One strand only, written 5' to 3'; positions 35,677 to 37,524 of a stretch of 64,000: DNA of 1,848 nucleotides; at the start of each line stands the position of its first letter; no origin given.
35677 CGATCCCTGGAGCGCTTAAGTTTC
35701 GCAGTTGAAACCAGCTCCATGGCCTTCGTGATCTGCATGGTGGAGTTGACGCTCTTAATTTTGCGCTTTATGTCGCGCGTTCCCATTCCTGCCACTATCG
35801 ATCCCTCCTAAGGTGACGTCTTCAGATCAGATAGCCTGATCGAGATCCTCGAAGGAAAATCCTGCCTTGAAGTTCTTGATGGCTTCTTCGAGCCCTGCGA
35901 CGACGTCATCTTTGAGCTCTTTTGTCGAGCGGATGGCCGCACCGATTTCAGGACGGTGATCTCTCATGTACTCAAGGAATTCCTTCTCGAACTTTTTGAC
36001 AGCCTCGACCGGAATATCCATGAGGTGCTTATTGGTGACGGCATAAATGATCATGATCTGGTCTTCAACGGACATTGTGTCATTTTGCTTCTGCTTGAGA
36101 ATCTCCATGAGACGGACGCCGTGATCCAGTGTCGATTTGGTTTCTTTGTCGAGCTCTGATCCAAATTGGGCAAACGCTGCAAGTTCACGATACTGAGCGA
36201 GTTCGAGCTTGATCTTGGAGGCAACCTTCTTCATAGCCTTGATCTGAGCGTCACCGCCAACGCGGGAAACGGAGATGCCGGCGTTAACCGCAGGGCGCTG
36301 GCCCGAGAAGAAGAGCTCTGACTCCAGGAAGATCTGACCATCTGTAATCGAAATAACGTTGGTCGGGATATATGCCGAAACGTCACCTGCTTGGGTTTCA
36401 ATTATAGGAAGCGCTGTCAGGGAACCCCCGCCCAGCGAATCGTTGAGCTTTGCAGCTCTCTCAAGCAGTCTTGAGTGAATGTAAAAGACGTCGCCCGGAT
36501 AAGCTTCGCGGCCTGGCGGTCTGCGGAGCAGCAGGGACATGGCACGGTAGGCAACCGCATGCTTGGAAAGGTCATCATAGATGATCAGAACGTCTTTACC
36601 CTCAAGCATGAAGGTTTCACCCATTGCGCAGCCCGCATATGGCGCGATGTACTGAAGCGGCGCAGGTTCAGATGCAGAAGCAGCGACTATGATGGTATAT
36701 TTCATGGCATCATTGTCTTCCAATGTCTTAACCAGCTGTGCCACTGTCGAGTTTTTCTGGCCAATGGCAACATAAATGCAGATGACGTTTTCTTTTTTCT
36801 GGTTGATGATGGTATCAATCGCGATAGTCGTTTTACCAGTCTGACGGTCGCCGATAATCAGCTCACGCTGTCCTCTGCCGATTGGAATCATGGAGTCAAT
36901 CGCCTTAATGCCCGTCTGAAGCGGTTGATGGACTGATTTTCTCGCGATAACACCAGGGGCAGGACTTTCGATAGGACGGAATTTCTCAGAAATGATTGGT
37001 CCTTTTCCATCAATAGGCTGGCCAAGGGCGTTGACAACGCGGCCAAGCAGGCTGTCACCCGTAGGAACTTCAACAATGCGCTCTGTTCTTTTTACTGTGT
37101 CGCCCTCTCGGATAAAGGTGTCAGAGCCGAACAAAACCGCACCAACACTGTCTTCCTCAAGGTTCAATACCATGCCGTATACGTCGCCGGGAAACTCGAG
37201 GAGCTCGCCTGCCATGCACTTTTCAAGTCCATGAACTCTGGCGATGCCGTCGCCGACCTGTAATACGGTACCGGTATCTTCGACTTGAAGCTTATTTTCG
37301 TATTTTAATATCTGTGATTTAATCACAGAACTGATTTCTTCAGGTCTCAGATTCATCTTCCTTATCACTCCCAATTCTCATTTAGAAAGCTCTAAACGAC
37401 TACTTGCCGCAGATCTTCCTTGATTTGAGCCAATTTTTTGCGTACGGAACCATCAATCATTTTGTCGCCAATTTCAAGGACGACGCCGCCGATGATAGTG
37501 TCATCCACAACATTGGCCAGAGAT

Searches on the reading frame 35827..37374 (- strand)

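Call 73: search_protein_families(library=pfam, proteins=[window:35827-37374:-], max_evalue=0.00001)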
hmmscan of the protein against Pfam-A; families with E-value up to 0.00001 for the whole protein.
window:35827-37374:- (515 aa): 4 families
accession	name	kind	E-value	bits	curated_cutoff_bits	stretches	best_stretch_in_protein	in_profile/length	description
PF00006.31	ATP-synt_ab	-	3.7e-84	282.1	29.5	1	155-370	1-213/213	ATP synthase alpha/beta family, nucleotide-binding domain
PF00306.32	ATP-synt_ab_C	-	5e-49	166.3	27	1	377-502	1-126/126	ATP synthase alpha/beta chain, C terminal domain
PF02874.29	ATP-synt_ab_N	-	2.6e-17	63.5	20.9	1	31-97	2-68/69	ATP synthase alpha/beta family, beta-barrel domain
PF09378.16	HAS-barrel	-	4.1e-06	27.3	25.2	0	34-96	5-90/90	HAS barrel domain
